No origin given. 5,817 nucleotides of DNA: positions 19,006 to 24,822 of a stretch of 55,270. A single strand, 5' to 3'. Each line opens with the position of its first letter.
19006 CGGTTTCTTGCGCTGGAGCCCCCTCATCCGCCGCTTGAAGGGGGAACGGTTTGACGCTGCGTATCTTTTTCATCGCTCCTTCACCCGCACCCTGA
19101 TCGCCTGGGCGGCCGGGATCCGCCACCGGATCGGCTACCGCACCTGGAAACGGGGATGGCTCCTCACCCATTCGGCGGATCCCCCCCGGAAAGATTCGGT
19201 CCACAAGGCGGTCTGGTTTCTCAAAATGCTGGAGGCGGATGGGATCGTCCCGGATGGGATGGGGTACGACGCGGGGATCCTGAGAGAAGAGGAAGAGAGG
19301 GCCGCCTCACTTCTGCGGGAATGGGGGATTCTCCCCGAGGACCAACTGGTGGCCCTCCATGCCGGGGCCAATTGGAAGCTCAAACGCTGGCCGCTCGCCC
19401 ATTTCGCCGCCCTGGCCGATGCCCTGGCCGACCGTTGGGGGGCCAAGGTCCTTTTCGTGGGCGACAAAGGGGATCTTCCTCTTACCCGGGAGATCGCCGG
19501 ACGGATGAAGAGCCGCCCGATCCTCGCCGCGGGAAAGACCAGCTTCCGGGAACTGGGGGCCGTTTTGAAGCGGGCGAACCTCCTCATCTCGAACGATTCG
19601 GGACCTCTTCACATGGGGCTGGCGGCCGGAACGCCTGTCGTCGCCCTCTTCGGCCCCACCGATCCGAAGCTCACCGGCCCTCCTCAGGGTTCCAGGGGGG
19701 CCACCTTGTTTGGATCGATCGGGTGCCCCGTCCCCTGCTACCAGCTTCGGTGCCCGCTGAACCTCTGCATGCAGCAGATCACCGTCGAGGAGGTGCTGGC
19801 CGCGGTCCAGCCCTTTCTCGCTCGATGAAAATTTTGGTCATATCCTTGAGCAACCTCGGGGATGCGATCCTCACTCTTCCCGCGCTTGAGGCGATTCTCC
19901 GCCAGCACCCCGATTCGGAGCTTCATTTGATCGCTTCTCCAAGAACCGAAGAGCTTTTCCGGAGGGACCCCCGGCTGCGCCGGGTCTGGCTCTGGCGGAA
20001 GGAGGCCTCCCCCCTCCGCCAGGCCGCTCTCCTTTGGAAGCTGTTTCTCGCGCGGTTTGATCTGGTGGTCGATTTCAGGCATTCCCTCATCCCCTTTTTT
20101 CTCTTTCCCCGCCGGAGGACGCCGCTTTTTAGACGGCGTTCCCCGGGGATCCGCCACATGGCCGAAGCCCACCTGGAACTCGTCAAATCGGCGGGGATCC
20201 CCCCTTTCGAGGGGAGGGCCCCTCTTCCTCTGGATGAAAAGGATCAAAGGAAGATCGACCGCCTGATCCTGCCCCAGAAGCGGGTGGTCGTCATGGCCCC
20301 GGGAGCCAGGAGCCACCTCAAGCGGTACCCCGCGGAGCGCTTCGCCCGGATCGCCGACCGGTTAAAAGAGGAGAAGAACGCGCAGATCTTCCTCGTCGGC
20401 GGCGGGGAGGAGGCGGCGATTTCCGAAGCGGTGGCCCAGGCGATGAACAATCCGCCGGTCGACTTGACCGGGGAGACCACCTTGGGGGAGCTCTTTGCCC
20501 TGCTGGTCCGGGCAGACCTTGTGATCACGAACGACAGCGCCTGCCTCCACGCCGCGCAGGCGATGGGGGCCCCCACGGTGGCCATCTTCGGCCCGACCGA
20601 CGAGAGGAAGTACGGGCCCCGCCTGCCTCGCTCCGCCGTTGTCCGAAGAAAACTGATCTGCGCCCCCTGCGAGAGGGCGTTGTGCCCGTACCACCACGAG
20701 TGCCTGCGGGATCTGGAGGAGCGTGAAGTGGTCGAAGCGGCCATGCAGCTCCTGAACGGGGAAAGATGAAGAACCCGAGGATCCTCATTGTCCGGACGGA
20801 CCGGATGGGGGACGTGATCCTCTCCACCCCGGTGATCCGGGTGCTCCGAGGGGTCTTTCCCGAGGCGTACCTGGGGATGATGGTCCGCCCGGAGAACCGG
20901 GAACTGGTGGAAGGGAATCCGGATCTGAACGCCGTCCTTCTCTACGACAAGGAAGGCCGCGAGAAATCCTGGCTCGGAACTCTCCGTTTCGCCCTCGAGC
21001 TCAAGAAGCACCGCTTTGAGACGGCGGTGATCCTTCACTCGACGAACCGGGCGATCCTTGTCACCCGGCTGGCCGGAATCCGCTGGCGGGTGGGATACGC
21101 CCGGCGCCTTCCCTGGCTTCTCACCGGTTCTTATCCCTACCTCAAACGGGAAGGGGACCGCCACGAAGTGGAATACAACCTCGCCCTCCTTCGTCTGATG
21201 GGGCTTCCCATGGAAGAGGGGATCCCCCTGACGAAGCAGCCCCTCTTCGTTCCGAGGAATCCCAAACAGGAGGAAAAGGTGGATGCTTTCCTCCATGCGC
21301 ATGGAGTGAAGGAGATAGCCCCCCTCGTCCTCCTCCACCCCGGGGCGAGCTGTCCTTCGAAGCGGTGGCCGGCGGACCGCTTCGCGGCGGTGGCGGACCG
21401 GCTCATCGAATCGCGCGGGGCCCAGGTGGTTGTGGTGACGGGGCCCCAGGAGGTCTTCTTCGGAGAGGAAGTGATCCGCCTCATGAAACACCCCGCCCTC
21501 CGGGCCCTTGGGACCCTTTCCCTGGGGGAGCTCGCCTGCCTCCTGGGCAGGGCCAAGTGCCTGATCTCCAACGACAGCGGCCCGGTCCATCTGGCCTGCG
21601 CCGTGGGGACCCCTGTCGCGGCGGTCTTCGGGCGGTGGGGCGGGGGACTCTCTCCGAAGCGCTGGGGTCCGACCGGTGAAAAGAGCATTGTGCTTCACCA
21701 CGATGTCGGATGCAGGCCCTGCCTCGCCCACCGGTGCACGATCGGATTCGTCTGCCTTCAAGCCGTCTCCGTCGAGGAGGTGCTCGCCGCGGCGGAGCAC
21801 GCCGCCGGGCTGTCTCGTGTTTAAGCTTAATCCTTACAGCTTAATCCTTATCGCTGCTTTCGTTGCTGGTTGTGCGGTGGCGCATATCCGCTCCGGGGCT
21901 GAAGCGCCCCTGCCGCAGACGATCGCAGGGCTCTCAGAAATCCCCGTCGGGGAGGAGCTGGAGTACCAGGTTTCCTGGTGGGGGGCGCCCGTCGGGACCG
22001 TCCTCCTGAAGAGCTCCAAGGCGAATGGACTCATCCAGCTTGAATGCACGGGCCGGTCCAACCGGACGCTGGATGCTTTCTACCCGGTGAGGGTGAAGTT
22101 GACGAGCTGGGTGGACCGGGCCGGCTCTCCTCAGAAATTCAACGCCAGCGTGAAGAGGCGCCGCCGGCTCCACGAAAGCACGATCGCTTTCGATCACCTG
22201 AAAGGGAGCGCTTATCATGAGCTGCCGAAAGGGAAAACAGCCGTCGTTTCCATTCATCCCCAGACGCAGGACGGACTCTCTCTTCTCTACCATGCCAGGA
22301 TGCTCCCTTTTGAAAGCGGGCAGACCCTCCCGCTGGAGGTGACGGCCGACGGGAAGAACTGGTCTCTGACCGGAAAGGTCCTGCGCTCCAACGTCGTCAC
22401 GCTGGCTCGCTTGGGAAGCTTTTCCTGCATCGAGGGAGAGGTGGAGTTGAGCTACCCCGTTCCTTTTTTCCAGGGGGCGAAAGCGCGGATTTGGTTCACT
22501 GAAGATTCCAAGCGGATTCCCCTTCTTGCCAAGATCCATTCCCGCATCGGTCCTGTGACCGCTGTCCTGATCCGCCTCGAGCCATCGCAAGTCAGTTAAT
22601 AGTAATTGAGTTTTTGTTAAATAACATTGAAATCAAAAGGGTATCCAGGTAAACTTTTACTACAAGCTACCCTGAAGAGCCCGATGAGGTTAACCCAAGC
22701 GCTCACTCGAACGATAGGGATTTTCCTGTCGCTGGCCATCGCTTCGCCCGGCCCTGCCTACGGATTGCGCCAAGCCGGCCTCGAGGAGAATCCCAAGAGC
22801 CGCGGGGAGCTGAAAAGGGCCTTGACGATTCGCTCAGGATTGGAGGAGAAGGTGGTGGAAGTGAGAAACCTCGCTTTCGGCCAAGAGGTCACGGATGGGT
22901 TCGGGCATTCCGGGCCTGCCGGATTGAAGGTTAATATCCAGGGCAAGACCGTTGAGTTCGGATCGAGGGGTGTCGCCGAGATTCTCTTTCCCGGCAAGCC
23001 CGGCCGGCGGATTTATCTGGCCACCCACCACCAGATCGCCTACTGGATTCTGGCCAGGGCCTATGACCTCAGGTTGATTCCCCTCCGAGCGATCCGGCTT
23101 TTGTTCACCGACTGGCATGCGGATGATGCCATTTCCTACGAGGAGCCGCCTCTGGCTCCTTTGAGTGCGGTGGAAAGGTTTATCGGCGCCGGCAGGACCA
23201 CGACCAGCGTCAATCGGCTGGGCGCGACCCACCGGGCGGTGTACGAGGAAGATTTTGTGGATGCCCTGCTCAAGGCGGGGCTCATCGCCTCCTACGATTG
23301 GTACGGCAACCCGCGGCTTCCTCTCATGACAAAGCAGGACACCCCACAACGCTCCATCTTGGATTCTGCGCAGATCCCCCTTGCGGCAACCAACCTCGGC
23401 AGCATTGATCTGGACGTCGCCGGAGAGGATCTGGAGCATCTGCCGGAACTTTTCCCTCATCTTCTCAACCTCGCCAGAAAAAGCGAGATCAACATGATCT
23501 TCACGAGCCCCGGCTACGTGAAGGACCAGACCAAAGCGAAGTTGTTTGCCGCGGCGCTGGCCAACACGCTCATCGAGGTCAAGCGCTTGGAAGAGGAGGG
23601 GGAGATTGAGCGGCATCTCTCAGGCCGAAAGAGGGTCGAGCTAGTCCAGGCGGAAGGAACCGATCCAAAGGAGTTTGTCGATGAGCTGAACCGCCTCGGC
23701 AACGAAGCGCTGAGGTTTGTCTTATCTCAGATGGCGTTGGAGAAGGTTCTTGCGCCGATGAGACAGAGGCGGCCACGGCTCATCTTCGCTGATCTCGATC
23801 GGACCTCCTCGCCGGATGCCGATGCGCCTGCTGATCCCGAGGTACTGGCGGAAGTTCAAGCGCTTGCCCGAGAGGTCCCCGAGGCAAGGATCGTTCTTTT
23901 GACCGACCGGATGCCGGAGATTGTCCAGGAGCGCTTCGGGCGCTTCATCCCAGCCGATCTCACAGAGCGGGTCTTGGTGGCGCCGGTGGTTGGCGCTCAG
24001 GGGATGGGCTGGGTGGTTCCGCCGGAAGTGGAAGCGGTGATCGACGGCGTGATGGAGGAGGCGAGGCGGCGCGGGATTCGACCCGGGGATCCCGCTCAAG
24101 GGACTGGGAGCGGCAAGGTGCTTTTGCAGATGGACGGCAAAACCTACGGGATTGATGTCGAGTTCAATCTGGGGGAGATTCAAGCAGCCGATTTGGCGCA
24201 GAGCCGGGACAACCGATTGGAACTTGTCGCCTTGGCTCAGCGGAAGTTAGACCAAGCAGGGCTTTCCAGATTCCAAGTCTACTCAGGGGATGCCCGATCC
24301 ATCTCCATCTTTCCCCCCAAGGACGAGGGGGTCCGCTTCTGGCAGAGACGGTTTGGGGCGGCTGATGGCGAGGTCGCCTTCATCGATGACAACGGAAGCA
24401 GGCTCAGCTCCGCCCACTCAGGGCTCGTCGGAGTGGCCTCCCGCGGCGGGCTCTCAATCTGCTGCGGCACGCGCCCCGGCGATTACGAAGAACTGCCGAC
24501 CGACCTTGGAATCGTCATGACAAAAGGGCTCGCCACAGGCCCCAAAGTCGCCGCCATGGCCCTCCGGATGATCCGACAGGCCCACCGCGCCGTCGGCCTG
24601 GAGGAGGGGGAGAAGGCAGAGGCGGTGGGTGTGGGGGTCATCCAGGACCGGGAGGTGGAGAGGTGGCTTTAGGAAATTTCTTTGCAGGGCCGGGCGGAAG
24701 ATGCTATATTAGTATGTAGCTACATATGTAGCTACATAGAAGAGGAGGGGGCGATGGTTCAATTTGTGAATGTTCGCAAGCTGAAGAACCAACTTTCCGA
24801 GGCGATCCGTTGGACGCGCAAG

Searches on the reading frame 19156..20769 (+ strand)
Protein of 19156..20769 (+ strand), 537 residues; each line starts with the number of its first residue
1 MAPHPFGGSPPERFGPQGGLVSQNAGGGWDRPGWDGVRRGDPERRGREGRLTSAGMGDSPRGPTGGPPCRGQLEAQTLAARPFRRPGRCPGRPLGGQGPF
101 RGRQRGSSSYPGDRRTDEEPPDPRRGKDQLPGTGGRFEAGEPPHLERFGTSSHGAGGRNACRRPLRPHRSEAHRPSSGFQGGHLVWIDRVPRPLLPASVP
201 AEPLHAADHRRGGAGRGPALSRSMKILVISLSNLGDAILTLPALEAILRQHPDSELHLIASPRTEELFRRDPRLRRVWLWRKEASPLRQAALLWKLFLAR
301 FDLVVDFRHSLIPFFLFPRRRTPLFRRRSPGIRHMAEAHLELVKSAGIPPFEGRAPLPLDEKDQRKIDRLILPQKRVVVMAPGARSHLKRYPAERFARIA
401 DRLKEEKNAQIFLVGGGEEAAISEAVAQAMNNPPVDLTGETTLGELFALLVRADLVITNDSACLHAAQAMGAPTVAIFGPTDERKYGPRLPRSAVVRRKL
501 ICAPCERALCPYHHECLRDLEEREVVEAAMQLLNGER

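Call 97: search_protein_families(library=pfam, proteins=[window:19156-20769:+], max_evalue=0.00001)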
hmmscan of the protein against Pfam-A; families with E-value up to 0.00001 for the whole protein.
window:19156-20769:+ (537 aa): 1 family
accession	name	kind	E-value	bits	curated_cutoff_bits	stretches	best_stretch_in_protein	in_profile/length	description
PF01075.23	Glyco_transf_9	-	3.4e-32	112.2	22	1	333-513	62-244/247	Glycosyltransferase family 9 (heptosyltransferase)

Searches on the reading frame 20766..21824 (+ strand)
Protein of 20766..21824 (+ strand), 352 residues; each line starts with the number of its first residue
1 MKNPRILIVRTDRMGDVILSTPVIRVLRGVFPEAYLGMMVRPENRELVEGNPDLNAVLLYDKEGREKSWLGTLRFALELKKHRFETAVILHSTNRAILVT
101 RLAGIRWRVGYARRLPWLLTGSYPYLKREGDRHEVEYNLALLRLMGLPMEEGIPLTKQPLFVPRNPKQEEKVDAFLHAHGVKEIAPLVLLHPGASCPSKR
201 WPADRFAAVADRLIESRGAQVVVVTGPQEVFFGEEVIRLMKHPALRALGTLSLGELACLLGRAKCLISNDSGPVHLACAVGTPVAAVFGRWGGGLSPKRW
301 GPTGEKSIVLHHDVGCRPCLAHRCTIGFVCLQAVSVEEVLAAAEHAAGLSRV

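Call 28: search_protein_families(library=pfam, proteins=[window:20766-21824:+], max_evalue=0.001)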
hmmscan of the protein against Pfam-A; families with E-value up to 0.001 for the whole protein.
window:20766-21824:+ (352 aa): 1 family
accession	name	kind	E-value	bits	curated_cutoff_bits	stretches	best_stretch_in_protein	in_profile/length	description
PF01075.23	Glyco_transf_9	-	6.8e-32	111.2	22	1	74-326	3-243/247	Glycosyltransferase family 9 (heptosyltransferase)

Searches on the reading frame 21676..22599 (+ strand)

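Call 28: search_protein_families(library=pfam, proteins=[window:21676-22599:+], max_evalue=0.001)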
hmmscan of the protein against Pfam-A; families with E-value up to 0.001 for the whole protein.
window:21676-22599:+ (307 aa): 1 family
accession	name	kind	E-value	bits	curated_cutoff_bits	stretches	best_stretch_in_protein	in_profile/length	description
PF11306.15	DUF3108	-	3.6e-22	79.7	26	1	96-298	1-208/209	Protein of unknown function (DUF3108)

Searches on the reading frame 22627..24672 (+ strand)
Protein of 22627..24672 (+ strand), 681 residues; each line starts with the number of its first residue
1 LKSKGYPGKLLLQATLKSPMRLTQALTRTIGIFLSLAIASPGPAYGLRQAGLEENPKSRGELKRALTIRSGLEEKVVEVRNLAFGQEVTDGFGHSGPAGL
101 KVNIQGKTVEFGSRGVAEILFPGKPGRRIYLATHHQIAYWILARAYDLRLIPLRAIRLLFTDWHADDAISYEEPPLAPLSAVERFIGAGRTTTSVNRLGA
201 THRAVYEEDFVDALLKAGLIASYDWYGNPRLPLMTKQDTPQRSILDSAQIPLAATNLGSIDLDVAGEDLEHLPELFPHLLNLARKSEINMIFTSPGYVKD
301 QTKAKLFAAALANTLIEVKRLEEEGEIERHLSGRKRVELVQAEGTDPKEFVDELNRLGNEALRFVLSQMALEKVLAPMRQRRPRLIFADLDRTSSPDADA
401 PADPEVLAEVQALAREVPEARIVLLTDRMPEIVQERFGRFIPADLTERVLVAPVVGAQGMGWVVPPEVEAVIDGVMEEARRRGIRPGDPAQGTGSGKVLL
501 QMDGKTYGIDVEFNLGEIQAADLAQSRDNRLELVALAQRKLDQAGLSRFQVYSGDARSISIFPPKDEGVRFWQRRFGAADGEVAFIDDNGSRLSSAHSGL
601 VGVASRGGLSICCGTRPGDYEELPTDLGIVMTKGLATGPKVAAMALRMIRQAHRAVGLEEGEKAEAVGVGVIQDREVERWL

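Call 9: search_protein_families(library=pfam, proteins=[window:22627-24672:+], max_evalue=0.1)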
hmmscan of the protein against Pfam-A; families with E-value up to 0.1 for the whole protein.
window:22627-24672:+ (681 aa): 0 families

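Call 10: search_protein_families(library=ncbifam, proteins=[window:22627-24672:+], max_evalue=0.1)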
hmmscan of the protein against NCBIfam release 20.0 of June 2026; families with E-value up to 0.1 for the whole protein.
window:22627-24672:+ (681 aa): 0 families

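Call 14: find_homologous_proteins(query=window:22627-24672:+)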
Query window:22627-24672:+ (681 aa): 1 proteins with E <= 0.001 among 8000 candidates.
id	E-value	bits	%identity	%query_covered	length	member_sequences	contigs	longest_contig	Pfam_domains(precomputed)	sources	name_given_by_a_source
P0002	0.0e+0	1464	100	97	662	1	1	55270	-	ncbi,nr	ncbi:MAG: hypothetical protein HYZ90_02165 [Candidatus Omnitrophica bacterium]|nr:hypothetical prote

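Call 62: predict_structure(protein=window:22684-24669:+)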
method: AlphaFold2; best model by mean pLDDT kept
length: 662 residues; sequences in the alignment: 1
mean_pLDDT: 35.9   pTM: 0.25
mean pLDDT of the five models: 35.9, 30.6, 30.2, 29.1, 28.6
residues with pLDDT >= 90: 0; 70-90: 0; 50-70: 40; < 50: 622
segments of 3 or more residues with pLDDT < 50: 1-453, 466-506, 529-626, 636-662
pLDDT, mean of each block of 10 residues (from residue 1): 32 35 35 39 33 30 26 28 35 36 31 34 36 30 29 28 29 27 28 33 30 30 29 31 39 42 39 36 40 41 39 33 34 39 34 33 32 34 40 39 34 34 30 28 36 53 49 30 28 35 44 58 52 41 39 39 41 38 35 31 34 38 49 49 41 39 40
secondary structure, 60 per line:
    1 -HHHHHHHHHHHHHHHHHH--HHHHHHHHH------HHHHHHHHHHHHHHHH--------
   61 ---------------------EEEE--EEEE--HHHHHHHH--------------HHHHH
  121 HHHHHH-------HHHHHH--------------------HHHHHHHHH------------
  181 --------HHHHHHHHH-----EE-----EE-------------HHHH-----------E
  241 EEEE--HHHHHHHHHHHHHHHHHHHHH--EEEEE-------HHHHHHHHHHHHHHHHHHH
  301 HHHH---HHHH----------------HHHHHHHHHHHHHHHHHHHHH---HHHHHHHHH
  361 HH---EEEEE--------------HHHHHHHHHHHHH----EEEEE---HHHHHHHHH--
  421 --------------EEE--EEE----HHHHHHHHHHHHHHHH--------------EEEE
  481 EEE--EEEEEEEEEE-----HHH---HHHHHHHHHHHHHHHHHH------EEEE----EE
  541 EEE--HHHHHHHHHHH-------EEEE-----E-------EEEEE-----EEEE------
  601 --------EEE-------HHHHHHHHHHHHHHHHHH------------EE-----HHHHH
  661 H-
elements in order: H2-19 H22-30 H37-52 E82-85 E88-91 H94-101 H116-126 H134-139 H160-168 H189-197 H225-228 E240-244 H247-267 E270-274 H282-304 H308-311 H328-348 H352-362 E366-370 H385-397 E402-406 H410-418 E435-437 E440-442 H447-462 E477-483 E486-495 H507-524 E531-534 E539-543 H546-556 E564-567 E581-585 E591-594 E609-611 H619-636 H656-661
